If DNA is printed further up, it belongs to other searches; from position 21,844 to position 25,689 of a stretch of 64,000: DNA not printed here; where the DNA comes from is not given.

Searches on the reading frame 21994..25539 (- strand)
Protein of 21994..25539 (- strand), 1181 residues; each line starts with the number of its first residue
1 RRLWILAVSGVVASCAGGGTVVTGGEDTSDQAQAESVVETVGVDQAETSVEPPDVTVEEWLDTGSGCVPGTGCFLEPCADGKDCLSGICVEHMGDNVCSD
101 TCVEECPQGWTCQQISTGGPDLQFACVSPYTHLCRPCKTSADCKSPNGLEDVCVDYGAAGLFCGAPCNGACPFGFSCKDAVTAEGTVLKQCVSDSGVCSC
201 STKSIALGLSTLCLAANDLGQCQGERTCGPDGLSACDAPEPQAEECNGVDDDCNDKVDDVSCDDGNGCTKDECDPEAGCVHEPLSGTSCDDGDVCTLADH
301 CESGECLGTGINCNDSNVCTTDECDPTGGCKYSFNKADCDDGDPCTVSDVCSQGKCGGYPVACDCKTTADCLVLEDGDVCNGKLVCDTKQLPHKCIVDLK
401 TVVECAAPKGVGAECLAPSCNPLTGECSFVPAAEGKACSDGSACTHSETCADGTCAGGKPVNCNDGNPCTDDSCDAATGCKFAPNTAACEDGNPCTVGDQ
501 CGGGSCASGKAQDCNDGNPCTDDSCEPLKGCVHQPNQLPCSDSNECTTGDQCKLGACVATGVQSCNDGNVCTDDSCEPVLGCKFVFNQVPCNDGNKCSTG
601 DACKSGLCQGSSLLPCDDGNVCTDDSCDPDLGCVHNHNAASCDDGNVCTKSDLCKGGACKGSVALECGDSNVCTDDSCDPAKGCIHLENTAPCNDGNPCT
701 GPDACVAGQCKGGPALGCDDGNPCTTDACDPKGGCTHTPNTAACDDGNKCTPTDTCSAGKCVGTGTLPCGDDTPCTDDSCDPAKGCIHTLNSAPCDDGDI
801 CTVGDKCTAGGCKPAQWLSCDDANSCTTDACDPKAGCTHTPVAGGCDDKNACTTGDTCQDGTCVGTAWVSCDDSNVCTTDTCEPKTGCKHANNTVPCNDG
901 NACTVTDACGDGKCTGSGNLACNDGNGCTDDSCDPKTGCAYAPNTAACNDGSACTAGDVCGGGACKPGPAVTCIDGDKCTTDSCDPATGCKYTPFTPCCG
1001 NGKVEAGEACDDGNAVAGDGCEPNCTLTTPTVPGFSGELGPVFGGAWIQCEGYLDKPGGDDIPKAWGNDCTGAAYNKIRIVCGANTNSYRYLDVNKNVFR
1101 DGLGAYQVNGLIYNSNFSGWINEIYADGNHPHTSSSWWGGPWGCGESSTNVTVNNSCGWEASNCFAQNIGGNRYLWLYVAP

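Call 66: search_protein_families(library=pfam, proteins=[window:21994-25539:-], max_evalue=0.0001)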
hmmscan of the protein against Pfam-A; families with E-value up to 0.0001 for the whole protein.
window:21994-25539:- (1181 aa): 1 family
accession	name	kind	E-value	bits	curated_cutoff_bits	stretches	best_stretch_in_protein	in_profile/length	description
PF00526.23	Dicty_CTDC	-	7.3e-80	262.7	27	11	261-283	1-23/24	Dictyostelium (slime mold) repeat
